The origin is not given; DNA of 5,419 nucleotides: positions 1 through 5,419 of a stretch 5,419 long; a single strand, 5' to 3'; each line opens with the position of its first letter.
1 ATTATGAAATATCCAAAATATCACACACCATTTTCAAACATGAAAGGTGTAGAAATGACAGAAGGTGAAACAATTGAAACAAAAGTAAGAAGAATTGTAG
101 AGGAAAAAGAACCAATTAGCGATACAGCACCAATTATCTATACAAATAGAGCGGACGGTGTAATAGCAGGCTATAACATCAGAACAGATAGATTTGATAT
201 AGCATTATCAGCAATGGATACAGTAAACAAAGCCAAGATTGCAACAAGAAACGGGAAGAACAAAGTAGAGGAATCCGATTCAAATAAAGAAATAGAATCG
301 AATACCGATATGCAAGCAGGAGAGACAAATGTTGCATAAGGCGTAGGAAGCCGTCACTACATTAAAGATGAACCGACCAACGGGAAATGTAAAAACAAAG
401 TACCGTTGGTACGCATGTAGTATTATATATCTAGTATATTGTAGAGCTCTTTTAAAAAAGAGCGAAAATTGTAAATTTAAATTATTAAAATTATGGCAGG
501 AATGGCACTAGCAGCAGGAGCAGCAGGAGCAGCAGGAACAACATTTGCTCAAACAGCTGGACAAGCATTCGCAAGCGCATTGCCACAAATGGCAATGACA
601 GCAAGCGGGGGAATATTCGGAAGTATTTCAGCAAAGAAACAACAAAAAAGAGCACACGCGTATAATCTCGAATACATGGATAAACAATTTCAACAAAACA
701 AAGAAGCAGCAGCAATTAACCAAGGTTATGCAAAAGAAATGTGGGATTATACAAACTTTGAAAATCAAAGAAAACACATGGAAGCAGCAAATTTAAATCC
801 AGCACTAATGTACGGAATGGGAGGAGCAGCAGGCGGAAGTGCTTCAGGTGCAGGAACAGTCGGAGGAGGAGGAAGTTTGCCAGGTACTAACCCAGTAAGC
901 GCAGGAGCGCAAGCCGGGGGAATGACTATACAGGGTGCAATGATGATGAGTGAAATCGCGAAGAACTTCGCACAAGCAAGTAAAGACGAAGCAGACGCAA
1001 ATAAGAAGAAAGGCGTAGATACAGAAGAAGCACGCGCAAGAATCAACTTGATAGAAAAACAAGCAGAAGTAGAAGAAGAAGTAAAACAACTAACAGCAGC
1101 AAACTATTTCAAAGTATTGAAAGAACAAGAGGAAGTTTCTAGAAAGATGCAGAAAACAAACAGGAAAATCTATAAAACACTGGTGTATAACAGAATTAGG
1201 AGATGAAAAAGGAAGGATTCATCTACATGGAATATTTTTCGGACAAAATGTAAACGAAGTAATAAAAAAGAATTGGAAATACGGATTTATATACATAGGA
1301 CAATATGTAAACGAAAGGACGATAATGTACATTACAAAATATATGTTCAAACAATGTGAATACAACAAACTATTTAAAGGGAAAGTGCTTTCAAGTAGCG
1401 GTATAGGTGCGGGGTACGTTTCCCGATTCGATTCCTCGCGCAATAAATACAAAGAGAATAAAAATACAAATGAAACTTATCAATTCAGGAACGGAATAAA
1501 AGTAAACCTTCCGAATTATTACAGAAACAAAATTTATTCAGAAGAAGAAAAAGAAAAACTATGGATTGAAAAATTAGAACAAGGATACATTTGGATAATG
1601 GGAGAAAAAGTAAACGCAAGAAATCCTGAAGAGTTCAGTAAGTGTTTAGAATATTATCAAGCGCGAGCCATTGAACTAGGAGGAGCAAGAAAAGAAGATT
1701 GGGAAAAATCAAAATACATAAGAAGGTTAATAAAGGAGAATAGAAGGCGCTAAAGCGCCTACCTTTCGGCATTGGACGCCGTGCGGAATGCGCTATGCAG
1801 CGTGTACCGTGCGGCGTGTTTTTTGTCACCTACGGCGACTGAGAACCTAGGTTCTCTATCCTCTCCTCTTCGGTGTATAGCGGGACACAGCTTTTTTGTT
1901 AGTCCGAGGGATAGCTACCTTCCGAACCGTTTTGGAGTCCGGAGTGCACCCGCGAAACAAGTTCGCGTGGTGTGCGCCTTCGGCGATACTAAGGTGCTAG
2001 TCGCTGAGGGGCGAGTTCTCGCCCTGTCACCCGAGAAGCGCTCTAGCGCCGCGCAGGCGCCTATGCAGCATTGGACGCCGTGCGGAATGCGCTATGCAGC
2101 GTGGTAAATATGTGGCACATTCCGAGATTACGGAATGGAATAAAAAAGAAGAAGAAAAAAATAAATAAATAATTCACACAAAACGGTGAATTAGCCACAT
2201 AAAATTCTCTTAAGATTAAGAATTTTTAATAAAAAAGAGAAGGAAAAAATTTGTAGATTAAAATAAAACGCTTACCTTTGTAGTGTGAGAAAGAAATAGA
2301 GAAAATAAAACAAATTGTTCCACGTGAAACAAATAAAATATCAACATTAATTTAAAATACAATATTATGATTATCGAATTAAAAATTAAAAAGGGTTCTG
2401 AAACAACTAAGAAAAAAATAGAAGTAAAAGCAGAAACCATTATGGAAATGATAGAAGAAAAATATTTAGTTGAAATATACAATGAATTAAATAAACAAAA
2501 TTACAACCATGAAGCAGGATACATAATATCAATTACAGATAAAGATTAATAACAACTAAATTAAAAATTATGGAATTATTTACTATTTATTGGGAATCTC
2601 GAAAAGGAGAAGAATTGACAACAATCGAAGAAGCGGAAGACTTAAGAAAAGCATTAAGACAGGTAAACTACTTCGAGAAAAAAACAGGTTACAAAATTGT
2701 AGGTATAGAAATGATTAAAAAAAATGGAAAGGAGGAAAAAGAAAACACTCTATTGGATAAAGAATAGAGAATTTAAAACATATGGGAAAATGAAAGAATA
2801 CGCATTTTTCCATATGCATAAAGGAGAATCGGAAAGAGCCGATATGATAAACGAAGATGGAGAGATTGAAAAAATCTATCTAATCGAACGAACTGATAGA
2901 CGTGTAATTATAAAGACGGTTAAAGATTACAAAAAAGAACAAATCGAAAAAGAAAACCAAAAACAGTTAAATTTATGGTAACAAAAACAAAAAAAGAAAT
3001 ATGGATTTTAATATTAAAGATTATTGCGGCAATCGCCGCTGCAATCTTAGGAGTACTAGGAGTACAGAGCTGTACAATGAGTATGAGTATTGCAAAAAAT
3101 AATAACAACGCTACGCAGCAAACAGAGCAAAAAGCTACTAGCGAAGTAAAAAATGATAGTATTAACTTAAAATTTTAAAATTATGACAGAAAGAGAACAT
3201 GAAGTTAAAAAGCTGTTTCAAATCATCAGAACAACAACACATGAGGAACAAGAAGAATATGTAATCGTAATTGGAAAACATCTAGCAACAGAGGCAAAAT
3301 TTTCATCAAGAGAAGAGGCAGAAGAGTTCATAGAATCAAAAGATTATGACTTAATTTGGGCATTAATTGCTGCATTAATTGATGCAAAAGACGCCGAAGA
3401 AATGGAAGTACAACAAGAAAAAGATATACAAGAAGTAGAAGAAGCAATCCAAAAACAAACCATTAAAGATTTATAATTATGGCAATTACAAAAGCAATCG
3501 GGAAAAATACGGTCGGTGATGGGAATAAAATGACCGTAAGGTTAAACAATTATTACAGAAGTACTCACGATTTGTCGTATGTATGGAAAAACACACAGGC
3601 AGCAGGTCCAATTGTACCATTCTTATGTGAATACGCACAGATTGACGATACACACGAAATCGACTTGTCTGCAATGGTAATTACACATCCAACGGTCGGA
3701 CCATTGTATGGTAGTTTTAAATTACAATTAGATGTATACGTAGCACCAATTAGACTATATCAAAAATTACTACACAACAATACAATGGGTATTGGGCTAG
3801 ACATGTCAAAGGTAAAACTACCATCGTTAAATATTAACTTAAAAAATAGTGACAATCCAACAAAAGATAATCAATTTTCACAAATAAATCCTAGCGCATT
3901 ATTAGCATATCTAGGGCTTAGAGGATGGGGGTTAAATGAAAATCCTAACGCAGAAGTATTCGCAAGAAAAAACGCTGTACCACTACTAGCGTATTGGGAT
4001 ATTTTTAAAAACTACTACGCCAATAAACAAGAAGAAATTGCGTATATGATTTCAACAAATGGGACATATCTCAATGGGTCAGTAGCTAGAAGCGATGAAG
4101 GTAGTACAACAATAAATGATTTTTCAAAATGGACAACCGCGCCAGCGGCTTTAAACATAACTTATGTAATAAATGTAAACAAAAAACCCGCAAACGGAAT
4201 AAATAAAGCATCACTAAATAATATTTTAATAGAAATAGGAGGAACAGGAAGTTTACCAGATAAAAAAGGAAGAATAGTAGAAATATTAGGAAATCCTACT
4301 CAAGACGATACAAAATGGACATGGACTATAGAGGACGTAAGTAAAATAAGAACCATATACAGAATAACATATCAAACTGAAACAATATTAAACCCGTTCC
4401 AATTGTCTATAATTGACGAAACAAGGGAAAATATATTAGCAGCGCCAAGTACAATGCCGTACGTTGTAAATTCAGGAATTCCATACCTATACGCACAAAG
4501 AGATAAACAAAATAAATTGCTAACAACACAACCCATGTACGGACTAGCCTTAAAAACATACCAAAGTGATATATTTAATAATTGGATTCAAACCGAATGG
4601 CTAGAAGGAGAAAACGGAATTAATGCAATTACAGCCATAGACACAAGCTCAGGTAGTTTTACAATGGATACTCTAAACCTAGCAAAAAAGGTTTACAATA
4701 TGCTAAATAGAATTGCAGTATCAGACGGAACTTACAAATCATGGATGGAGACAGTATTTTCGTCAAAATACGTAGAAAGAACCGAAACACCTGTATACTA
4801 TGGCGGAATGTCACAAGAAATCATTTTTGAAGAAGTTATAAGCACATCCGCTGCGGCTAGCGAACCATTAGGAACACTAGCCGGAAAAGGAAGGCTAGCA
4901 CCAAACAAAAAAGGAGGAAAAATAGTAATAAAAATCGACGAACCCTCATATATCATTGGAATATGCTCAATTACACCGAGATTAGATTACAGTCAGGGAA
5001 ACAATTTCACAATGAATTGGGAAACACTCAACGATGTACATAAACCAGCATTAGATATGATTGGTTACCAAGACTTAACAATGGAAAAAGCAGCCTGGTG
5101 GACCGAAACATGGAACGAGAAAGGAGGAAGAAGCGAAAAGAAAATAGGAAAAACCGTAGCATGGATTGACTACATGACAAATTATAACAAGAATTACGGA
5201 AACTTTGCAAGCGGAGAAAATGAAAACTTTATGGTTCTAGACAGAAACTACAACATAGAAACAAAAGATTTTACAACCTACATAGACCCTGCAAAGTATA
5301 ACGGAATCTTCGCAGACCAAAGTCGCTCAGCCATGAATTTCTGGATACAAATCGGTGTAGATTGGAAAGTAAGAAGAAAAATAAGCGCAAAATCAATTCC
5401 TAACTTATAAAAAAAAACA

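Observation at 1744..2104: GC-rich, hairpin-packed non-coding island bounded by perfect 36-bp direct repeats inside an AT-rich microvirus genome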

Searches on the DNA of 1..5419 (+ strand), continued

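Call 58: search_with_rna_model(model_id=R1, sources=[window, L057, L058, L059, L060, L061, L062, L063, L064, L001, L002, L003, L004, L026, L035, L036, L041], max_evalue=1, show_alignments=6)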
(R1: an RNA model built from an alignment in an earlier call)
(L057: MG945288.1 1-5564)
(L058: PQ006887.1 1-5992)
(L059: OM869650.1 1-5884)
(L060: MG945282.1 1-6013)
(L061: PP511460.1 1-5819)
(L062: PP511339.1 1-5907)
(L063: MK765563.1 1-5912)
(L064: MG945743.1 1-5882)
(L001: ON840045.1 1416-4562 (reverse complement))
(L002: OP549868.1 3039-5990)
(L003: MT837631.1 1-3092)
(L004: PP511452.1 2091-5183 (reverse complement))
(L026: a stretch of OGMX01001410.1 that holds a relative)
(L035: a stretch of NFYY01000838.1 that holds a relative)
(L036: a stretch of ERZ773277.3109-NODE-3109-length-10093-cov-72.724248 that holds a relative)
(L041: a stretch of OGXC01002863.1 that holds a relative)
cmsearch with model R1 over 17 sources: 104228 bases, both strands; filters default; matches with E-value up to 1: 13.
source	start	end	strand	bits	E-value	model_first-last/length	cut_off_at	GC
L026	5160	5282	-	140.7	4.6e-31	1-123/123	no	0.59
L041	3065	3187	-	135.2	8.7e-30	1-123/123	no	0.59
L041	9019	9140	-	129.7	1.6e-28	1-123/123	no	0.59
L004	1476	1596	+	126.2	1.1e-27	1-123/123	no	0.6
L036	8133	8254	+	124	3.5e-27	1-123/123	no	0.61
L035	2724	2845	+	124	3.5e-27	1-123/123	no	0.61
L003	1475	1595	+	123.6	4.3e-27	1-123/123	no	0.6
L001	1573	1700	+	113.9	7.8e-25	1-123/123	no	0.57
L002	1566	1693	+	113.2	1.1e-24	1-123/123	no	0.59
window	1936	2061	+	106.9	3.2e-23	1-123/123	no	0.66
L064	1278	1415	+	60.9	1.4e-12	1-123/123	no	0.51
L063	4538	4655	+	58.4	5.5e-12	1-123/123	no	0.55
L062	4583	4704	+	57.9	7e-12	1-123/123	no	0.52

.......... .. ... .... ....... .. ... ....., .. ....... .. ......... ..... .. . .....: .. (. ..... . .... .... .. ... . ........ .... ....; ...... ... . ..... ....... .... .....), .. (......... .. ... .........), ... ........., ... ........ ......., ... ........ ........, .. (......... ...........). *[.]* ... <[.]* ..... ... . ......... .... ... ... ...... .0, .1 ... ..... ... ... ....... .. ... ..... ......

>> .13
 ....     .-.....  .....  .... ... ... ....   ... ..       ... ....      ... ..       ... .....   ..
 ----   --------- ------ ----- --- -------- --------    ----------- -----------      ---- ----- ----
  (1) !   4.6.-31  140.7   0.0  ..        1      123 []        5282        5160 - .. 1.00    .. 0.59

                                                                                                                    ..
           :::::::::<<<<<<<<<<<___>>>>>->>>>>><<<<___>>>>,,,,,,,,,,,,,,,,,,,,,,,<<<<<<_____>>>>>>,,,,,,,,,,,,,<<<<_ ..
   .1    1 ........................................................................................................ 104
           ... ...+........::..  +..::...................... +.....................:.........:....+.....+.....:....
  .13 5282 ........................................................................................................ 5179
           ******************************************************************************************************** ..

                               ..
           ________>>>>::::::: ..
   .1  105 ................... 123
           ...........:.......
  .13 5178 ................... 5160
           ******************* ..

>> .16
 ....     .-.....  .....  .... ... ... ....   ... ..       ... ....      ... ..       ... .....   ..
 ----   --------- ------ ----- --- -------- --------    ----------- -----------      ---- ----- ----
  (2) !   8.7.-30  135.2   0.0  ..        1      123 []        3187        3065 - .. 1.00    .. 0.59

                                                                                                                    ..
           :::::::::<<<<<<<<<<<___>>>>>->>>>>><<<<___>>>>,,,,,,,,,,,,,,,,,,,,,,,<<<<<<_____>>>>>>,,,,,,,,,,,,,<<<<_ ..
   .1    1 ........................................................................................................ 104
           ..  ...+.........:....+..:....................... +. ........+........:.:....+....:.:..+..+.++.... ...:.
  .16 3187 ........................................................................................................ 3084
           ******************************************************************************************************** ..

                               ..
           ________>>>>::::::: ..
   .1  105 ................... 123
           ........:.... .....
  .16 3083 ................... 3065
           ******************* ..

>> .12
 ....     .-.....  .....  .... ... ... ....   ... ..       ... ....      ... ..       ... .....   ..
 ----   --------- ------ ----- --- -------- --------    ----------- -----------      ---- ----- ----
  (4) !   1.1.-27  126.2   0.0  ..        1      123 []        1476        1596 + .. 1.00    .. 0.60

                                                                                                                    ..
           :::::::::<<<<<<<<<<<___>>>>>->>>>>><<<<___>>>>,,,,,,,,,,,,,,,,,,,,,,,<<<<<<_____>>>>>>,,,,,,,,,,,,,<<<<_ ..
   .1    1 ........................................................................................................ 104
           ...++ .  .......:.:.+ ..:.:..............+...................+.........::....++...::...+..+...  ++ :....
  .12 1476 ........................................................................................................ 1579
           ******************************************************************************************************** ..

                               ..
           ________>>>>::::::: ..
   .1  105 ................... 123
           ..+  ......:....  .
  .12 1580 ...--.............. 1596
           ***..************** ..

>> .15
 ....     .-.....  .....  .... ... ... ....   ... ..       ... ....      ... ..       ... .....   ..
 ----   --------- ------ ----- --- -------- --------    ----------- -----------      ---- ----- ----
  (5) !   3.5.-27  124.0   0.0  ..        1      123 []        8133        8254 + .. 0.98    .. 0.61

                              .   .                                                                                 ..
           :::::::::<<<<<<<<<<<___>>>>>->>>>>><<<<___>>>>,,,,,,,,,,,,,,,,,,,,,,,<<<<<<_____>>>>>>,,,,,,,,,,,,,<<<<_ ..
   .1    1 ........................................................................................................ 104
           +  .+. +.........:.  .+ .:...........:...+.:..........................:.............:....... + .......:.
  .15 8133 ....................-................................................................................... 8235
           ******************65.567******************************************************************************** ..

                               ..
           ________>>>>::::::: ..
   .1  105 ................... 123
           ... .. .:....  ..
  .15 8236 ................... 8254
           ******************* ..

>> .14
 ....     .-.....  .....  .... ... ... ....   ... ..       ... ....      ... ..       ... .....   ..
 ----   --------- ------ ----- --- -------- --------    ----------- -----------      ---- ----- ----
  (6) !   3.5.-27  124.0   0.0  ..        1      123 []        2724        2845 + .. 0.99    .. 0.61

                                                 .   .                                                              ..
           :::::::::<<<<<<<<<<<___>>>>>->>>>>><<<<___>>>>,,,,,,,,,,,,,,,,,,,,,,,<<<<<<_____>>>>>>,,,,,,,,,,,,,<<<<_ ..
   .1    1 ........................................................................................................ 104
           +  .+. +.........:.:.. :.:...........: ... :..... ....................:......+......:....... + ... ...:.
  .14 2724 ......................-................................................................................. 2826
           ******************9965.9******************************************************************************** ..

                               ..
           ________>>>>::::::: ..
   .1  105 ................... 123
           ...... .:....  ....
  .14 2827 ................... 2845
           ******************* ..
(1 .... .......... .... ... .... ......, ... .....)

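Call 69: search_rna_families(sources=[L001, L002, L003, L004, L005, L006, L010, L019, L012, L038, L062], threshold=evalue, max_evalue=10)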
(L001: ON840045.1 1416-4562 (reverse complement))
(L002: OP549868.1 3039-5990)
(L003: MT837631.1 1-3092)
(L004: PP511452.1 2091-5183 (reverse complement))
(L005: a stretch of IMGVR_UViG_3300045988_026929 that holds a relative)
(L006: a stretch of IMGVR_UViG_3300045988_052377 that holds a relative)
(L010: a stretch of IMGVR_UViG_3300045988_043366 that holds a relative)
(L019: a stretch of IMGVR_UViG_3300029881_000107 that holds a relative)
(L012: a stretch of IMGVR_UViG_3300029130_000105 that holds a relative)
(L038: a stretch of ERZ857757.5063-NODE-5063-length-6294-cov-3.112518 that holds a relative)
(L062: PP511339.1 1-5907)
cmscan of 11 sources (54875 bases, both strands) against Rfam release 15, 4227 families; matches with E-value up to 10: 4.
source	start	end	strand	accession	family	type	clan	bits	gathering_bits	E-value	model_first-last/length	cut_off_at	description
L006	735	807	-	RF04294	mir-3578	Gene; miRNA;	CL00149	25.3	78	1.9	1-82/82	no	mir-3578 microRNA precursor family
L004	1354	1424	+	RF01706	Gut-1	Gene; sRNA;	-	22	50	7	1-77/77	no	Gut-1 RNA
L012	3062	3146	-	RF00016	SNORD14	Gene; snRNA; snoRNA; CD-box;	-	21.3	64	10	1-111/111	no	Small nucleolar RNA SNORD14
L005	5847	5903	+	RF00294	snoTBR17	Gene; snRNA; snoRNA; CD-box;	-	20.1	40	1.8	1-119/119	no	Small nucleolar RNA TBR17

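Call 70: search_rna_families(source=L004, start=1250, end=1650, threshold=evalue, max_evalue=10, show_alignments=3)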
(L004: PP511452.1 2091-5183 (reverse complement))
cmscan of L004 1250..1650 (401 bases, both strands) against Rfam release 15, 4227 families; matches with E-value up to 10: 4.
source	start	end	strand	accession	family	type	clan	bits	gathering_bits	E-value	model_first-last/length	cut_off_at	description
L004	1354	1424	+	RF01706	Gut-1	Gene; sRNA;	-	22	50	0.051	1-77/77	no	Gut-1 RNA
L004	1334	1365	+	RF01022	mir-611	Gene; miRNA;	-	16.4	90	0.89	19-47/65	no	mir-611 microRNA precursor family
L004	1332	1375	-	RF00066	U7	Gene; snRNA;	-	15.8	34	0.55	24-62/62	no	U7 small nuclear RNA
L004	1405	1495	+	RF02158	NPPA-AS1_3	Gene; lncRNA;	-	10.6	55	7.2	1-108/108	no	NPPA antisense RNA 1 conserved region 3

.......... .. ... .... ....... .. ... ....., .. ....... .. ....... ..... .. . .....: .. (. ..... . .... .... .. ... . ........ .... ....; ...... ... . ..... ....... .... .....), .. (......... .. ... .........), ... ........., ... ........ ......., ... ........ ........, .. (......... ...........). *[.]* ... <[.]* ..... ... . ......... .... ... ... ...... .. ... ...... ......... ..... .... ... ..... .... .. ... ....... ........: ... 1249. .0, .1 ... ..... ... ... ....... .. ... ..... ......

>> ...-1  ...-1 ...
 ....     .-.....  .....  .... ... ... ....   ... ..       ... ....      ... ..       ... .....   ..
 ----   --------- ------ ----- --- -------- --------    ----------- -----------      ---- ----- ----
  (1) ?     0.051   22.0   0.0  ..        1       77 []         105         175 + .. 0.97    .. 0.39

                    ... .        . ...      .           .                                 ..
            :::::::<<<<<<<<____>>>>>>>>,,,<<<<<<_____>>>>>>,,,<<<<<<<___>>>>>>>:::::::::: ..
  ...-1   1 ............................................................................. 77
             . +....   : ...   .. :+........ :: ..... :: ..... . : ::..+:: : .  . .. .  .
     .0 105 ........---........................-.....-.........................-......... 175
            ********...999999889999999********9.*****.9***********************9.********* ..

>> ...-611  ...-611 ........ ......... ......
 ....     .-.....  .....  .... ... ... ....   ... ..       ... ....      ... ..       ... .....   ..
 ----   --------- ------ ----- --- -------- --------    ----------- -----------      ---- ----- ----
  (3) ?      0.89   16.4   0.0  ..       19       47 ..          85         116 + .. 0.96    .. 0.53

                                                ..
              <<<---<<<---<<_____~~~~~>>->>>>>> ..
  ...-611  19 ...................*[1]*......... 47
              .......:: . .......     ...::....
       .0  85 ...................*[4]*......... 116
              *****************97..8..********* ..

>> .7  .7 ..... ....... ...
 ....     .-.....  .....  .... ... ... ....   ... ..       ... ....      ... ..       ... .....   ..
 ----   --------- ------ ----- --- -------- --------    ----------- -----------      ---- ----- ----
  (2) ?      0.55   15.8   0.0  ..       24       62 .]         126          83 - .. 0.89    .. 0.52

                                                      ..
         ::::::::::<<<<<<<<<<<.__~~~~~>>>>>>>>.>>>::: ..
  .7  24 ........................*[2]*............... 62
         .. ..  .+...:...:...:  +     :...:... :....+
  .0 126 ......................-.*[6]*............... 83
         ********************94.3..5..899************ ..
